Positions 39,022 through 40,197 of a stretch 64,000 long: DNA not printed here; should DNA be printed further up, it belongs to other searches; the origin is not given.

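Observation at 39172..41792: Self-contained two-gene module: AAA_5 ATPase with an AsnB-like (Ntn amidotransferase-like) N-domain plus a small partner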

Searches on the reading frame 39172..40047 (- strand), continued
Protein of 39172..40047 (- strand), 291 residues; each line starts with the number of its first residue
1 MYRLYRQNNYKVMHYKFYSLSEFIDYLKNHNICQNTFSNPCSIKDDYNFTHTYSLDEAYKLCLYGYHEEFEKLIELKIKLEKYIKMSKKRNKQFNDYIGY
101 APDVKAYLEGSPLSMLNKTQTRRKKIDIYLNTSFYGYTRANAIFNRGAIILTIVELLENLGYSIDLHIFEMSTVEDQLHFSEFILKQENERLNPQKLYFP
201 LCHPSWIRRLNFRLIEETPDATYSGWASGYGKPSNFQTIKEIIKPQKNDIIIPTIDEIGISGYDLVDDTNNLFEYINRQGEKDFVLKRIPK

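Call 51: fold_search(model_id=the predicted structure, library=pdb)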
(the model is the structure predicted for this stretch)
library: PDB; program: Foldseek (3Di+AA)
matches with E <= 10: 764; with E <= 0.001: 0
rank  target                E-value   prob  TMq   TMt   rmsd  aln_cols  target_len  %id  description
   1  9qh6_G                1.7e-03  0.92  0.21  0.21  14.1       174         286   13  NorQ in complex with NorD VWA domain from Paracoccus denitrificans (released 2026-03-25)
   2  9qhd_G                1.6e-02  0.82  0.22  0.24  11.1       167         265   14  NorQD complex state 1 from Jhaorihella thermophila (released 2026-03-25)
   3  9qhe_G                2.2e-02  0.85  0.18  0.21  11.1       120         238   17  NorQD complex state 2 from Jhaorihella thermophila (released 2026-03-25)
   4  4hqf                  5.7e-02  0.35  0.22  0.29   8.7       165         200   14  Crystal structure of Plasmodium falciparum TRAP, I4 form (released 2012-12-26)
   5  3oe7_P                9.3e-02  0.05  0.11  0.13  20.5       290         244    9  Structure of four mutant forms of yeast f1 ATPase: gamma-I270T (released 2010-09-15)
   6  9u62_B                1.1e-01  0.23  0.21  0.13  11.1       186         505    8  AP pathways C3 convertase C3bBbP and C3 complex (released 2026-01-14)
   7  4xd7_G                1.2e-01  0.09  0.13  0.14  19.0       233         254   10  Structure of thermophilic F1-ATPase inhibited by epsilon subunit (released 2015-08-26)
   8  6erh_A                1.4e-01  0.23  0.19  0.13  10.0       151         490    7  Complex of XLF and heterodimer Ku bound to DNA (released 2018-10-17)
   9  7rt1                  1.5e-01  0.04  0.11  0.16  16.1       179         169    6  Crystal Structure of KRAS G12D with compound 15 (4-(4-[(1R,5S)-3,8-diazabicyclo[3.2.1]octan-3-yl]-8-fluoro-2-{[(2S)-1-me (released 2021-12-22)
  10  9qh8_G                1.6e-01  0.25  0.23  0.25  11.3       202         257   13  reduced NorQ-NorD VWA domain complex from Paracoccus denitrificans (released 2026-03-25)
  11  6yny_g1               1.7e-01  0.05  0.12  0.13  18.9       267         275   11  Cryo-EM structure of Tetrahymena thermophila mitochondrial ATP synthase - F1Fo composite dimer model (released 2020-09-30)
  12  6amb_A                1.7e-01  0.04  0.11  0.17  15.9       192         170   10  Crystal Structure of the Afadin RA1 domain in complex with HRAS (released 2017-11-01)
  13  8un3_A                1.8e-01  0.02  0.09  0.13  16.6       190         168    9  KRAS-G13D-GDP in complex with Cpd5 (1-((S)-10-(6-amino-4-methyl-3-(trifluoromethyl)pyridin-2-yl)-11-chloro-7-(((2S,4R) (released 2023-12-20)
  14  8ag4_A                1.9e-01  0.12  0.19  0.12  11.6       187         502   10  Vaccinia C16 protein bound to Ku70/Ku80 (released 2022-11-09)
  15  2hld_P                1.9e-01  0.08  0.16  0.18  22.6       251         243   12  Crystal structure of yeast mitochondrial F1-ATPase (released 2006-11-28)
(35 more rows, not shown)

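Call 64: fold_search(model_id=the predicted structure, library=viral)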
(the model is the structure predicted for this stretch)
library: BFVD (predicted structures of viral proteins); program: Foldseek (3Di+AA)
matches with E <= 10: 292; with E <= 0.001: 12
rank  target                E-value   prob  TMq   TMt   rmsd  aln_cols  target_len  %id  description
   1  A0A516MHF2            1.6e-14  1.00  0.62  0.64   8.0       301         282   18  (no name in the UniProt tables at hand)
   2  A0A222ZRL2            2.1e-13  1.00  0.64  0.57   6.2       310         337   17  DUF7192 domain-containing protein [Mycobacterium phage Krypton555]
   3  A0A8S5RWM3            2.0e-12  1.00  0.68  0.58   7.6       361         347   17  DUF7192 domain-containing protein [Siphoviridae sp. ctHip2]
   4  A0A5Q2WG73            1.3e-11  1.00  0.62  0.64   6.4       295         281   14  DUF7192 domain-containing protein [Gordonia phage Syleon]
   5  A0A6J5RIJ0            1.4e-11  1.00  0.68  0.65   6.3       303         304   17  DUF7192 domain-containing protein (Fragment) [uncultured Caudovirales phage]
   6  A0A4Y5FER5            2.0e-11  1.00  0.63  0.71   6.1       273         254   20  DUF7192 domain-containing protein [Lactobacillus phage 3-521]
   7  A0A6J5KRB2            2.7e-11  1.00  0.52  0.47   7.1       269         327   14  DUF7192 domain-containing protein [uncultured Caudovirales phage]
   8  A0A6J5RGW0            5.8e-11  1.00  0.57  0.57   8.7       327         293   15  DUF7192 domain-containing protein [uncultured Caudovirales phage]
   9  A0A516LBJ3            1.1e-10  1.00  0.54  0.56   8.2       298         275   15  (no name in the UniProt tables at hand)
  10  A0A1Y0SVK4            3.3e-10  1.00  0.60  0.59   7.4       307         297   17  (no name in the UniProt tables at hand)
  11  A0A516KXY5            6.0e-10  1.00  0.62  0.60   6.2       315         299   14  (no name in the UniProt tables at hand)
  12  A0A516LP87            3.6e-09  1.00  0.55  0.57   8.7       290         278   12  (no name in the UniProt tables at hand)
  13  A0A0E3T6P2            2.7e-03  0.91  0.22  0.09  11.0       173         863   12  von Willebrand factor domain protein [Gordonia phage Gmala1]
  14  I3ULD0                5.2e-03  0.44  0.24  0.13  13.6       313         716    9  (no name in the UniProt tables at hand)
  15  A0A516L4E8            6.2e-03  0.87  0.24  0.13   9.1       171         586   11  (no name in the UniProt tables at hand)
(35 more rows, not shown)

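Call 83: search_solved_structures(query=A3, max_evalue=10)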
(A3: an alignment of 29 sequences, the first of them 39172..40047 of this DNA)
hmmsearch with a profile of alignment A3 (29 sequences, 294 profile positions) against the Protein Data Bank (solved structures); distinct sequences matched with E-value up to 10: 0.
